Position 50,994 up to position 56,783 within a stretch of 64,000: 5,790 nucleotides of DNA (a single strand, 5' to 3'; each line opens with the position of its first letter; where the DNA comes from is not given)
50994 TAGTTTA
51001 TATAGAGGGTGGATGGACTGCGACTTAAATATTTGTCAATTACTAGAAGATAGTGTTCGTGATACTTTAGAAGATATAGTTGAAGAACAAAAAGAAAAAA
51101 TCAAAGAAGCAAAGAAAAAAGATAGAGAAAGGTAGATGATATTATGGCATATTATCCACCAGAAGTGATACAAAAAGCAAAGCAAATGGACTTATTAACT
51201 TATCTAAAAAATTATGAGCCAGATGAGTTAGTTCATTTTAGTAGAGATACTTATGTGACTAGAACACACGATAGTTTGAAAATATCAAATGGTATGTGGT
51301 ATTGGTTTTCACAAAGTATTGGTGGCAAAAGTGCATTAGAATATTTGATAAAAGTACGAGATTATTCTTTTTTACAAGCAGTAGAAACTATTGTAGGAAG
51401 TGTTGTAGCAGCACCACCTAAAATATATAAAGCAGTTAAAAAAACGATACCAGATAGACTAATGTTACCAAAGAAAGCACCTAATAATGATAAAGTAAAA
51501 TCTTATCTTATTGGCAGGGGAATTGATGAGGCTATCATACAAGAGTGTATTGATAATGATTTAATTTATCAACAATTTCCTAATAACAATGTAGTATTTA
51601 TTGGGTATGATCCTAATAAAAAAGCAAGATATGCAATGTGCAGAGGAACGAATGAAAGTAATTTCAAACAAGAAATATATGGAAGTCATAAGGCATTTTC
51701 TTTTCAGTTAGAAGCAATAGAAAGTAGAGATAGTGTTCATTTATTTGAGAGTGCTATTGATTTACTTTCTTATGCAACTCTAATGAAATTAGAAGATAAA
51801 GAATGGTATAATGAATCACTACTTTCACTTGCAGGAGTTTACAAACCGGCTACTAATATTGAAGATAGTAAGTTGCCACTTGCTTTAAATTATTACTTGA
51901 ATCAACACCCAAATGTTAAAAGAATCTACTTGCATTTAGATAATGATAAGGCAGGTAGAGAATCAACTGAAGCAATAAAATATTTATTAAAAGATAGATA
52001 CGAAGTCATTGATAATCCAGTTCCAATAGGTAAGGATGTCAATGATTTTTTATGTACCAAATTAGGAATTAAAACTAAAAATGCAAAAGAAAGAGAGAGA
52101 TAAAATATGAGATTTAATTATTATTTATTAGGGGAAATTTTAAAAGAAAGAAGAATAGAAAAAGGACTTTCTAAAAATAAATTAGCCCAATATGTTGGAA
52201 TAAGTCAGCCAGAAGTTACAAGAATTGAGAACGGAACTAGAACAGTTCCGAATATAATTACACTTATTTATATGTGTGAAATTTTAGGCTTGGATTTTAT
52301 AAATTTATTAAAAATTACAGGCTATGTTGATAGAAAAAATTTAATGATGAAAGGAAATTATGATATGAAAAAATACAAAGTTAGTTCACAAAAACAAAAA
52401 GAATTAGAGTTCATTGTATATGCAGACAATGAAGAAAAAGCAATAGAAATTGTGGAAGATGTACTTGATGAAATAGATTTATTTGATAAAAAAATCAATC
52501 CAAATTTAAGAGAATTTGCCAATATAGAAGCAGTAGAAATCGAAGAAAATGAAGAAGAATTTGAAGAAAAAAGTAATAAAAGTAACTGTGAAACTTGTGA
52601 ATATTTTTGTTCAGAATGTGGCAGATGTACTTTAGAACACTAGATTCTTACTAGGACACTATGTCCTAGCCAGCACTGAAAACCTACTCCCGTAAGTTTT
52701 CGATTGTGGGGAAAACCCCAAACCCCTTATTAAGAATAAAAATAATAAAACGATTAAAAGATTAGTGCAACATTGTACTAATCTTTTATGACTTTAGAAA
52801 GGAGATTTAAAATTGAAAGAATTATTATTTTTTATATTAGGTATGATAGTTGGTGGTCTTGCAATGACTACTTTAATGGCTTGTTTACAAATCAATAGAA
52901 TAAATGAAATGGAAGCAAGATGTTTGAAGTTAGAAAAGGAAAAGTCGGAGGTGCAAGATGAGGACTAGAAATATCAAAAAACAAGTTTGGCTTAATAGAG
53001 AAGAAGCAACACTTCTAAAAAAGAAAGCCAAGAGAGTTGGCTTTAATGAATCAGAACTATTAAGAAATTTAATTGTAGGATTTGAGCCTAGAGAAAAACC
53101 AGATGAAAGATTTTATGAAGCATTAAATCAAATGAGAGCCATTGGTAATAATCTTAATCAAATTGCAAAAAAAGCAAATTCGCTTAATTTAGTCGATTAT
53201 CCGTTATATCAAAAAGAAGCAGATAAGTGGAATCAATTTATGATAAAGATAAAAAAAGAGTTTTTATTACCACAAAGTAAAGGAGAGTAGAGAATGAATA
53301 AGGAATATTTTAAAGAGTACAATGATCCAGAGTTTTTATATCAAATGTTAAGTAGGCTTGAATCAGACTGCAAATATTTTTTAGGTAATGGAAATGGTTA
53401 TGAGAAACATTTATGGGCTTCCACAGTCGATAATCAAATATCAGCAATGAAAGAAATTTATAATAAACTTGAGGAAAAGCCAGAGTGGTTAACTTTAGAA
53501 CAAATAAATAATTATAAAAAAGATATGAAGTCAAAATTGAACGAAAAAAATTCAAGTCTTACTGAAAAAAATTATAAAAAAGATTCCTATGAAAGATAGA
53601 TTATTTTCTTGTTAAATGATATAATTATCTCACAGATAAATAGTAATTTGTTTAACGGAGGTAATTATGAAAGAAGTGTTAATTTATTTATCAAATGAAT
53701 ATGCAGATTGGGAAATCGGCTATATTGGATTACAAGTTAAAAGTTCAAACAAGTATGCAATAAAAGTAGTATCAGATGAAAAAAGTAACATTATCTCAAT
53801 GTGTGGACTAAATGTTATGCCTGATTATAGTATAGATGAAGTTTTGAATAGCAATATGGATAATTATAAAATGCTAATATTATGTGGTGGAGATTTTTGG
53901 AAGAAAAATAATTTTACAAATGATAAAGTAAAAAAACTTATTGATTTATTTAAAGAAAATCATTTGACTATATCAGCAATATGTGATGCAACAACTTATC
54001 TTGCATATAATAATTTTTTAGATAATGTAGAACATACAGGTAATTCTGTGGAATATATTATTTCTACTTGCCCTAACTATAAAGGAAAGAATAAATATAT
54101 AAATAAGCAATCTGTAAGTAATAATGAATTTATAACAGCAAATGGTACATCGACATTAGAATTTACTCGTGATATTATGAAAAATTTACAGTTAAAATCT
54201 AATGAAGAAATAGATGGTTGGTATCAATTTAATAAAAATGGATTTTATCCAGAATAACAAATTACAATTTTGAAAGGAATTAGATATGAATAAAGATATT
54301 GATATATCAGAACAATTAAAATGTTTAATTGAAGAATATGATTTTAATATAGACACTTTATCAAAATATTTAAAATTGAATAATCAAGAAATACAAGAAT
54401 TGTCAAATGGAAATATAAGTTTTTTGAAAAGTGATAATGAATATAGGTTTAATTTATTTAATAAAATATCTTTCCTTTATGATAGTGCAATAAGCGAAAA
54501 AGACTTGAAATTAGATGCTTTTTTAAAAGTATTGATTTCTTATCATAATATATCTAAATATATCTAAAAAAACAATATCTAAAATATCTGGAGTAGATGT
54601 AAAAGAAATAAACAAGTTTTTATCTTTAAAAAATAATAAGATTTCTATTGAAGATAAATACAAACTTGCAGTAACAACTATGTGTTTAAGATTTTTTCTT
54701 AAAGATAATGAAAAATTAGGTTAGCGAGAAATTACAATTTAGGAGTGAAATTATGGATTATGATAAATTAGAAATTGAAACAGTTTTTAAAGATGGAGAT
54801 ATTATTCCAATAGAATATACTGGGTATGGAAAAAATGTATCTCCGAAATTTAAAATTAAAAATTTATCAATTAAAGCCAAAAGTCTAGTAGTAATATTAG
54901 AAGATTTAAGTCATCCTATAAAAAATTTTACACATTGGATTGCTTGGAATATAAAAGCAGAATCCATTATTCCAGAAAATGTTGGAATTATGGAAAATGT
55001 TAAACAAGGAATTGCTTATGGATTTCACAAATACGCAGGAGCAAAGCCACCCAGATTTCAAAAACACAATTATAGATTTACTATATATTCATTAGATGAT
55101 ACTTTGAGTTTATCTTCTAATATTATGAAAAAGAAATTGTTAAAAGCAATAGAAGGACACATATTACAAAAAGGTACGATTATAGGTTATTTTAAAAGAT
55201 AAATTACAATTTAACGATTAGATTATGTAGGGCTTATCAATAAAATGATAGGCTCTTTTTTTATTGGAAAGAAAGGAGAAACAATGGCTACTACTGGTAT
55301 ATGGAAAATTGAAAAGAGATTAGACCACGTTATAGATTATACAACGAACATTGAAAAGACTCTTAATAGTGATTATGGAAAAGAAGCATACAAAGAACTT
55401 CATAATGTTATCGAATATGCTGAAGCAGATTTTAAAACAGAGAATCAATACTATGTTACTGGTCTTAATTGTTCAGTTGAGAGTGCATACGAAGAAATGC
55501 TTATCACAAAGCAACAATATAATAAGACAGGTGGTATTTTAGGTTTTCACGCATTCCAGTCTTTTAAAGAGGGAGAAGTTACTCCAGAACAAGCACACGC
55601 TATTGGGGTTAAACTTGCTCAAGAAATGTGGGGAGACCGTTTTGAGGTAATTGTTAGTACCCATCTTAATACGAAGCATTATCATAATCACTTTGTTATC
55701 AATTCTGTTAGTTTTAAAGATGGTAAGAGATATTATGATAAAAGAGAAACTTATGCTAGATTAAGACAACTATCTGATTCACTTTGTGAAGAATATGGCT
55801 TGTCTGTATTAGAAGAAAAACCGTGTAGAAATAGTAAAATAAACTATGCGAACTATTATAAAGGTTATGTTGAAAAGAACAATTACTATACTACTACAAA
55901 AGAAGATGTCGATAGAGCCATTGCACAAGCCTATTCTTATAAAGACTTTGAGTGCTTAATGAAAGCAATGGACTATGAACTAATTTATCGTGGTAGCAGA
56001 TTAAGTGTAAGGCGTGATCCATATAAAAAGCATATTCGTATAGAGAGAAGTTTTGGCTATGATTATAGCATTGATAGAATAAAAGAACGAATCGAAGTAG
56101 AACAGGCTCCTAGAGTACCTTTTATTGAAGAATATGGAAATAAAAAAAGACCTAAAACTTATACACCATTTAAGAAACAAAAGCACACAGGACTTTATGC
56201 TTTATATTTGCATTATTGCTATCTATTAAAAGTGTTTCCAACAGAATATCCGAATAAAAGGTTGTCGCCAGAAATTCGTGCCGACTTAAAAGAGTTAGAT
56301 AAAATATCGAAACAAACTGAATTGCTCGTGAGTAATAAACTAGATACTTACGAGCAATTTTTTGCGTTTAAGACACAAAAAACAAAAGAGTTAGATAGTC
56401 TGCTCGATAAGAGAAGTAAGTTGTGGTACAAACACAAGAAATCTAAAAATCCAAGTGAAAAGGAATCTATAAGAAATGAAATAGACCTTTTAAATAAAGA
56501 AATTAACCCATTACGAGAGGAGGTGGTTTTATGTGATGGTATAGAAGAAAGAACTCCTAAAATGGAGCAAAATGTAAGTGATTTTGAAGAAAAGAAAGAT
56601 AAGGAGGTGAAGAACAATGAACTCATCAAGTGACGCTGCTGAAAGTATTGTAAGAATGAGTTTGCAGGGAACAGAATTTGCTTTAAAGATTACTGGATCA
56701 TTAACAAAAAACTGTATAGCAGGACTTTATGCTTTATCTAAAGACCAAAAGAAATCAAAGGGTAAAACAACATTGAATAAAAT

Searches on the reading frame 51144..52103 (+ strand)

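Call 6: search_protein_families(library=pfam, proteins=[window:51144-52103:+], max_evalue=0.001)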
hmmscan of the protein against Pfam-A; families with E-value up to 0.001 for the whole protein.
window:51144-52103:+ (319 aa): 4 families
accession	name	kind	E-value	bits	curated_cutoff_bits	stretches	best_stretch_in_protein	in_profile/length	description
PF13154.11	DUF3991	-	7e-14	52.5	24.5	1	120-189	1-71/74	Protein of unknown function (DUF3991)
PF13155.12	Toprim_2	-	5.7e-11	43.1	22.1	1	200-303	2-88/88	Toprim-like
PF13662.12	Toprim_4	-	0.0004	21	25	0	209-282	8-74/85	Toprim domain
PF13362.12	Toprim_3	-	0.00063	20.6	27.2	0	257-306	40-92/95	Toprim domain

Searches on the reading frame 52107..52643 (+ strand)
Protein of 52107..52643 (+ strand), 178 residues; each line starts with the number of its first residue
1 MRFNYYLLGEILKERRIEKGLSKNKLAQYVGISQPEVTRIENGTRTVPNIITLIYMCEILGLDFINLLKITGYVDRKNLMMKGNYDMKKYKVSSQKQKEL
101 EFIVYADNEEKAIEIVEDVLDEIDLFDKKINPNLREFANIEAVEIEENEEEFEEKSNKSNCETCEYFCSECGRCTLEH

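Call 6: search_protein_families(library=pfam, proteins=[window:52107-52643:+], max_evalue=0.001)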
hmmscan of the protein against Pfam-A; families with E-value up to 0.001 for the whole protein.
window:52107-52643:+ (178 aa): 4 families
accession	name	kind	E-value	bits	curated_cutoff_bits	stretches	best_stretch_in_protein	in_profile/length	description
PF01381.28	HTH_3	-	6.5e-12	45.7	23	1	12-63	1-51/55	Helix-turn-helix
PF13560.12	HTH_31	-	1.7e-09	38.3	27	1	8-63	2-57/64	Helix-turn-helix domain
PF12844.13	HTH_19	-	2.7e-07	30.8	30.2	1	9-66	1-56/64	Helix-turn-helix domain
PF13443.12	HTH_26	-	1.3e-06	29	22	1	12-68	2-58/63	Cro/C1-type HTH DNA-binding domain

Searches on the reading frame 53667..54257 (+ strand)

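Call 6: search_protein_families(library=pfam, proteins=[window:53667-54257:+], max_evalue=0.001)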
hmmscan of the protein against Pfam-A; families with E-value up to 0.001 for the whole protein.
window:53667-54257:+ (196 aa): 1 family
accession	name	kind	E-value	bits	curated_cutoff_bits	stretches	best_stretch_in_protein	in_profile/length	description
PF01965.30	DJ-1_PfpI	-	3.6e-23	82.6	26.6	1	2-172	1-164/165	DJ-1/PfpI family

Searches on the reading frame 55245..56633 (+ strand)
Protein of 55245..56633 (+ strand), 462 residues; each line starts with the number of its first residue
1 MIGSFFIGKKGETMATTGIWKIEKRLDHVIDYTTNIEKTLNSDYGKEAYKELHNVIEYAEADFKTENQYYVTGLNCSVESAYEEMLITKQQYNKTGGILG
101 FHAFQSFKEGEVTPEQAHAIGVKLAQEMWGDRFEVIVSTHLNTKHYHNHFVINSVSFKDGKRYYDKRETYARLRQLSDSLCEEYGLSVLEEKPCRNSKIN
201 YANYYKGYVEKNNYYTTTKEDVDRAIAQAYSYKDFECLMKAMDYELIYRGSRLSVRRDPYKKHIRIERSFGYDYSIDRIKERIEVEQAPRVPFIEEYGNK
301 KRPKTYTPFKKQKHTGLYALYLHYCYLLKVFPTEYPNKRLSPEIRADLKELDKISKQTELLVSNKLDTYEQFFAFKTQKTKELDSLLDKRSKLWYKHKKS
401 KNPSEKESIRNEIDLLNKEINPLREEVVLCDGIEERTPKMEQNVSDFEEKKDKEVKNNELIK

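Call 6: search_protein_families(library=pfam, proteins=[window:55245-56633:+], max_evalue=0.001)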
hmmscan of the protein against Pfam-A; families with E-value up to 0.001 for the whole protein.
window:55245-56633:+ (462 aa): 1 family
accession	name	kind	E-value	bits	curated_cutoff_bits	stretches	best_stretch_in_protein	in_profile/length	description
PF03432.20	Relaxase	-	1.5e-41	142.2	24.6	1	58-186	1-132/132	MobA/VirD2-like, nuclease domain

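Call 52: search_protein_families(library=ncbifam, proteins=[window:55245-56633:+], max_evalue=0.00001)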
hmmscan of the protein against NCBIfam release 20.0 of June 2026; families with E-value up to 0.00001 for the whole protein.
window:55245-56633:+ (462 aa): 2 families
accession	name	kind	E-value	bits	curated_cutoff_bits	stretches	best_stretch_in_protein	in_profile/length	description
NF040665.1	relax_SAG1250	exception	2.7e-12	46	575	1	29-215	18-198/606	SAG1250 family conjugative relaxase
NF041893.1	TraI_MobP_relax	equivalog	4.7e-12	45.6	250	1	45-323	12-304/502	TraI/MobA(P) family conjugative relaxase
